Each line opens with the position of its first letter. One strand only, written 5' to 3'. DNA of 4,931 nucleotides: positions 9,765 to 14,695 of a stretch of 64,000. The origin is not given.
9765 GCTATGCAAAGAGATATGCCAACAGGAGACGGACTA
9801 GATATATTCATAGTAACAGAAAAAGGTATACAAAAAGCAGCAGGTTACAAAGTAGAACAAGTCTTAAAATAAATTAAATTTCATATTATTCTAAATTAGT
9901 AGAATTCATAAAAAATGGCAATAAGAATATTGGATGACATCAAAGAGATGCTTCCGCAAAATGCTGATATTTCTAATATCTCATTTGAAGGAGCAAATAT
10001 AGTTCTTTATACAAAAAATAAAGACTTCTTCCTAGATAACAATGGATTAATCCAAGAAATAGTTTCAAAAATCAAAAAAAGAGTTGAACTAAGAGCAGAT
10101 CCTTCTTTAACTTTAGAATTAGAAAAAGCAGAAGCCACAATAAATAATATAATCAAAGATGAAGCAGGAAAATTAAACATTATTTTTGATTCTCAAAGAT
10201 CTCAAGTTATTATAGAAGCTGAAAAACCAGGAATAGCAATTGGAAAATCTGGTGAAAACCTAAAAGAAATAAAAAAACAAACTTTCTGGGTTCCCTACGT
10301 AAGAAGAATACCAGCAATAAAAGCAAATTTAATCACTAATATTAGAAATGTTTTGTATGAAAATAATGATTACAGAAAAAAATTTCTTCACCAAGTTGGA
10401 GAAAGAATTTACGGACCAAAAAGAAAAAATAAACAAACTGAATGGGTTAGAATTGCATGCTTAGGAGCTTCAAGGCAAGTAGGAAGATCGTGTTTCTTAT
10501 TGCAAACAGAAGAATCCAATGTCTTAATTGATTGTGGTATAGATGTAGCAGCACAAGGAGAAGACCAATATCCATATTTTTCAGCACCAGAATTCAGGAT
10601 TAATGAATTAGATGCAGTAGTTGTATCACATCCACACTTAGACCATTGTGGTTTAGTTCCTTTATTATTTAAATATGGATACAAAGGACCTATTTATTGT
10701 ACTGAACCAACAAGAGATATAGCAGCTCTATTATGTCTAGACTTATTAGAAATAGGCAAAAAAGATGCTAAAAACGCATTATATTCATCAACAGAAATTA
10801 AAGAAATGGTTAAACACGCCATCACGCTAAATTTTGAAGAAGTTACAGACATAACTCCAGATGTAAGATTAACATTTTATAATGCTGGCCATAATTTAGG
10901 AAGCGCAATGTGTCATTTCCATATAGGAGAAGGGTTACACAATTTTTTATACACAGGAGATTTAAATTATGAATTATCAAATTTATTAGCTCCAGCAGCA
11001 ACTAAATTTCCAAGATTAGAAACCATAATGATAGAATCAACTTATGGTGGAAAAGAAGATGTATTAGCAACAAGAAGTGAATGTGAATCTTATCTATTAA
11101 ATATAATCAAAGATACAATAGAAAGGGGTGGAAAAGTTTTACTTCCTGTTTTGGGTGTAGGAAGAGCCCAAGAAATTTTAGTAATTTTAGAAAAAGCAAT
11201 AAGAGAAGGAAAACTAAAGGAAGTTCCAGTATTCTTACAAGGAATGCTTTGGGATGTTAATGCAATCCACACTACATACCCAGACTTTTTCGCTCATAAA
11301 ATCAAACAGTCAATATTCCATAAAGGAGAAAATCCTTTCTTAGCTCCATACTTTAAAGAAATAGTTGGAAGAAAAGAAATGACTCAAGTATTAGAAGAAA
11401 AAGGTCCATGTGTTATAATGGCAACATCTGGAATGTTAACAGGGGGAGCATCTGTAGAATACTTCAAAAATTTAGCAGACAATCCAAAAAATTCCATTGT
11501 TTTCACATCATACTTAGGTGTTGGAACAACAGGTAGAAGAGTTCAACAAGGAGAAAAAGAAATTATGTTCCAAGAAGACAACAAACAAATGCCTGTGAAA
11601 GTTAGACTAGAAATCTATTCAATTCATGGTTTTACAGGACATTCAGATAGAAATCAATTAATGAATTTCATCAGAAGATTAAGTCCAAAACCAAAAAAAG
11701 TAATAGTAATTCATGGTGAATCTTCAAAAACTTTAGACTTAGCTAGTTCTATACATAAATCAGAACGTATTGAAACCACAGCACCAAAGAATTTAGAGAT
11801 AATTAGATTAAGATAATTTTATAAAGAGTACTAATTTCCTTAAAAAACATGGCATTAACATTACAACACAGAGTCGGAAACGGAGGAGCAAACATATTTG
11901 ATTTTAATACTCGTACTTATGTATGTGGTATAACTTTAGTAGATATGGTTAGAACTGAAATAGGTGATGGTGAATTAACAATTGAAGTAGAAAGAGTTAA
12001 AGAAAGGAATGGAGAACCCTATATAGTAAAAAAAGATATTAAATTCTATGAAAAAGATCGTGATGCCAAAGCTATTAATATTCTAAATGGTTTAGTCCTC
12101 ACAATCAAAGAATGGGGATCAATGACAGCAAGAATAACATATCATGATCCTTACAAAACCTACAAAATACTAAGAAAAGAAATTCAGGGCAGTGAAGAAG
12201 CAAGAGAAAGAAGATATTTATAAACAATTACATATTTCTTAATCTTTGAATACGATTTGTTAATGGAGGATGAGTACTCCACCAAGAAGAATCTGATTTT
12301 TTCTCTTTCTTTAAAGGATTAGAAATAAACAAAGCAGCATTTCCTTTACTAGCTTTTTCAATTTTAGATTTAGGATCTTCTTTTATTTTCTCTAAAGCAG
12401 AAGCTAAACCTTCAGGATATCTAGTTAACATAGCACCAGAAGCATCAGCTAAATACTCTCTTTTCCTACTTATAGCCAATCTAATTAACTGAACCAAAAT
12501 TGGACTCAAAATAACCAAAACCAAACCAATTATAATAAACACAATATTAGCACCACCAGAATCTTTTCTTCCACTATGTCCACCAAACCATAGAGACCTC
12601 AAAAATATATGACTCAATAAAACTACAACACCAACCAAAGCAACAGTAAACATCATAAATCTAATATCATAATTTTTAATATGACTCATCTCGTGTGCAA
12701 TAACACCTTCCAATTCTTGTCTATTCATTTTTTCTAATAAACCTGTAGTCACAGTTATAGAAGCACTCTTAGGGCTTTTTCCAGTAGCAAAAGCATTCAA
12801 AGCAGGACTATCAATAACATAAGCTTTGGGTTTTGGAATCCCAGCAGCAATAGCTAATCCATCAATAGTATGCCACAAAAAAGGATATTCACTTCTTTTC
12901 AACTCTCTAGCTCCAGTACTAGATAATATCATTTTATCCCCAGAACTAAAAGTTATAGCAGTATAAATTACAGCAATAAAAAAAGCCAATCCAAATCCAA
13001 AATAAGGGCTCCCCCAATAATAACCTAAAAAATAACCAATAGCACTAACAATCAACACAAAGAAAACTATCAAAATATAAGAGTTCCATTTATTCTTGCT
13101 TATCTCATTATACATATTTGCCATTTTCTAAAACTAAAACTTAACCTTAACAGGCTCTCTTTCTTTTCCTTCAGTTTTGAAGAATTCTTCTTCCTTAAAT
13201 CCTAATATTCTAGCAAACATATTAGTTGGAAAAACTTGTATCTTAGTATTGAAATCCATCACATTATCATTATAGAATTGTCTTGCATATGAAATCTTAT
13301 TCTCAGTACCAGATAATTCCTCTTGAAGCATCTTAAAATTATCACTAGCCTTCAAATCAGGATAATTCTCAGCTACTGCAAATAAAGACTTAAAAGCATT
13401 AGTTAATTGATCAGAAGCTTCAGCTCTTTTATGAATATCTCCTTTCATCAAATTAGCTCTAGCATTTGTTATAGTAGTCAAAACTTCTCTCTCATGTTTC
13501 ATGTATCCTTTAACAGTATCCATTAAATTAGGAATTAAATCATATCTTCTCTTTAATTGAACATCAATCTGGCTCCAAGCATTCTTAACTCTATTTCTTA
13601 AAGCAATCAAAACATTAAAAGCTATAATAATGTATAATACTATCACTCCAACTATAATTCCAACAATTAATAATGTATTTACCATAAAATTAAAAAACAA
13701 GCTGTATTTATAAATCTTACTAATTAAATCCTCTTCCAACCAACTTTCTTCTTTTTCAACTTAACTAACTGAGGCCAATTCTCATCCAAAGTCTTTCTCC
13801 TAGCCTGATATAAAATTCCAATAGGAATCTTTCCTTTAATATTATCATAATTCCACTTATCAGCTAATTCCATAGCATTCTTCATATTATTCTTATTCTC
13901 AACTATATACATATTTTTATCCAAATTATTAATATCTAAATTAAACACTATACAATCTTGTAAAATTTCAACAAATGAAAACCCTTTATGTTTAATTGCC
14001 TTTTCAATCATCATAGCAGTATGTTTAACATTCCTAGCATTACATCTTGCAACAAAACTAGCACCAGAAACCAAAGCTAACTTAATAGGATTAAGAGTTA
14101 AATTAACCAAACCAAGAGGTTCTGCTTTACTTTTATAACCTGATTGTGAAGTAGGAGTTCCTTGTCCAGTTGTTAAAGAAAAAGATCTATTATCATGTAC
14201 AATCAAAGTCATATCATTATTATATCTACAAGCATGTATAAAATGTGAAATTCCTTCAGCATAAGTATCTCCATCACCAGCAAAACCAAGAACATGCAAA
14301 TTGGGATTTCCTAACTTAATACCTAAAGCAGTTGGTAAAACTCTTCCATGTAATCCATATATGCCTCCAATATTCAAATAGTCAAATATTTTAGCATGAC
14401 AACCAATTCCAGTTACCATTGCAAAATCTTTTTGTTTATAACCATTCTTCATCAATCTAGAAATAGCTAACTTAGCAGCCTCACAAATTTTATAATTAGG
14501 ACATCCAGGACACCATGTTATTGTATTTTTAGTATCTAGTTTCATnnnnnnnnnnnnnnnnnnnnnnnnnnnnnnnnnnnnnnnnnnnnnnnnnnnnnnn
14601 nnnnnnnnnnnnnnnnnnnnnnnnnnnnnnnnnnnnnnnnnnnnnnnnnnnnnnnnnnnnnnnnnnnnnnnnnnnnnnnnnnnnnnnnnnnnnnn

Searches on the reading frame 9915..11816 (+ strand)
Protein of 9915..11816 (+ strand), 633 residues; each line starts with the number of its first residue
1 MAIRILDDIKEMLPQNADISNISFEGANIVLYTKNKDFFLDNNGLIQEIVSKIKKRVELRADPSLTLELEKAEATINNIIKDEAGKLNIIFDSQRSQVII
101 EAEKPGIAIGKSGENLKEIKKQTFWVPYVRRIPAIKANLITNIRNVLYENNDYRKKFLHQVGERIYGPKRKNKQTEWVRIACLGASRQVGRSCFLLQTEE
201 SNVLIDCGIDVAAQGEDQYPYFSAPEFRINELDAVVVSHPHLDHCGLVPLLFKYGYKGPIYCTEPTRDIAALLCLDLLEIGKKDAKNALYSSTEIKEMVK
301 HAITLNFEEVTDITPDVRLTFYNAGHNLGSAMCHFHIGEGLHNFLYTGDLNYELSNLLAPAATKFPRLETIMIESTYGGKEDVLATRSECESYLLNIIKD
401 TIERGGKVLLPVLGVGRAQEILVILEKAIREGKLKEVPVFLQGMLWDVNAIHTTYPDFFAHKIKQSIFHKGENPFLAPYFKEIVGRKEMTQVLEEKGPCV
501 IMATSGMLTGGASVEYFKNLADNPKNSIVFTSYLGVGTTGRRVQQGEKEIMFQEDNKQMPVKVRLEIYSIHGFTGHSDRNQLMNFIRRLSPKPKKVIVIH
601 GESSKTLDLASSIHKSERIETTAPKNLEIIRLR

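Call 50: search_protein_families(library=pfam, proteins=[window:9915-11816:+], max_evalue=0.0001)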
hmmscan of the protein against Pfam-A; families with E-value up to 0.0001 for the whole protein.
window:9915-11816:+ (633 aa): 7 families
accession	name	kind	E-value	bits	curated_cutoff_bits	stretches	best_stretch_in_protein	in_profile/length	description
PF10996.14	Beta-Casp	-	2e-28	99.7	27.7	1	418-542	1-119/120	Beta-Casp domain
PF17214.9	KH_TffA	-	3.1e-19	69.2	22.6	1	5-65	7-67/68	Transcription termination factor FttA, KH domain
PF07521.17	RMMBL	-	3.5e-17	62.6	21.6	1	561-624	2-63/63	Zn-dependent metallo-hydrolase RNA specificity domain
PF00753.33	Lactamase_B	-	2.3e-16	60.8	22.7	1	190-361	5-161/196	Metallo-beta-lactamase superfamily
PF16661.11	Lactamase_B_6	-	4.7e-16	59.2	27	1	195-362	1-174/193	Metallo-beta-lactamase superfamily domain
PF12706.13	Lactamase_B_2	-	1.8e-12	47.7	27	1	202-352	2-145/200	Beta-lactamase superfamily domain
PF07650.23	KH_2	-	3e-06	27.4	22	1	77-122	7-53/78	KH domain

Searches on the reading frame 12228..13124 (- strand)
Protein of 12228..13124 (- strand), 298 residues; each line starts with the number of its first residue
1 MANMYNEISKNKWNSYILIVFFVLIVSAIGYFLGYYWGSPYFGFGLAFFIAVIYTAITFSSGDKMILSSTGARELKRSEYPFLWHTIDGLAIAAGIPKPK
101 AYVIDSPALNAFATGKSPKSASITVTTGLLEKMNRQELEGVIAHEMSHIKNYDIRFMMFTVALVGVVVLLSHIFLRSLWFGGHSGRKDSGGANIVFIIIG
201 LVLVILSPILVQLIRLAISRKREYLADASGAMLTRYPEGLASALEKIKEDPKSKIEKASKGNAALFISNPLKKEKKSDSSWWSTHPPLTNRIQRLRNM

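Call 50: search_protein_families(library=pfam, proteins=[window:12228-13124:-], max_evalue=0.0001)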
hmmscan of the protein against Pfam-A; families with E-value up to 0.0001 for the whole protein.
window:12228-13124:- (298 aa): 2 families
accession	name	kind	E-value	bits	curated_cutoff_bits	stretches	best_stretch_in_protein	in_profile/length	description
PF01435.24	Peptidase_M48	-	9.8e-35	120.5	20.3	1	86-297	10-184/186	Peptidase family M48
PF05569.17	Peptidase_M56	-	1.9e-05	24.4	31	1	49-163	111-218/296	BlaR1 peptidase M56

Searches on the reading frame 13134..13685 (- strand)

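Call 50: search_protein_families(library=pfam, proteins=[window:13134-13685:-], max_evalue=0.0001)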
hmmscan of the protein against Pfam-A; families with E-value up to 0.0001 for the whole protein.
window:13134-13685:- (183 aa): 1 family
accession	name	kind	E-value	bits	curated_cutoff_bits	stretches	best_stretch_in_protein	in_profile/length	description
PF04011.17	LemA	-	1.8e-62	210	26.2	1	36-183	1-149/149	LemA family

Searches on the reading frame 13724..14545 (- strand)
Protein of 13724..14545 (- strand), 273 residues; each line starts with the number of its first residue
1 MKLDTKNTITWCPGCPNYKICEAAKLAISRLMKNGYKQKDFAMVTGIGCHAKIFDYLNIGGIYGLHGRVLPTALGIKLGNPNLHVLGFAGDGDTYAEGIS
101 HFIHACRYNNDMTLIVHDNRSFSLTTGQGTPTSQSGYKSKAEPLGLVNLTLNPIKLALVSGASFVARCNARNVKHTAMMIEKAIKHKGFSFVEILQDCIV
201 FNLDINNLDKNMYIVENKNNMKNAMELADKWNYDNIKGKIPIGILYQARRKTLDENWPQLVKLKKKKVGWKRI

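Call 50: search_protein_families(library=pfam, proteins=[window:13724-14545:-], max_evalue=0.0001)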
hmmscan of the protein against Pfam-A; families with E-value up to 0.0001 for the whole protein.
window:13724-14545:- (273 aa): 2 families
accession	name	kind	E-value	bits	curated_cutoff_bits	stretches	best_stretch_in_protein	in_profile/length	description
PF02775.26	TPP_enzyme_C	-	4.3e-27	95.2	21.9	1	47-194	2-151/151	Thiamine pyrophosphate enzyme, C-terminal TPP binding domain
PF12367.13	PFO_beta_C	-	3.3e-05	24.3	24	1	210-260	15-64/66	Pyruvate ferredoxin oxidoreductase beta subunit C terminal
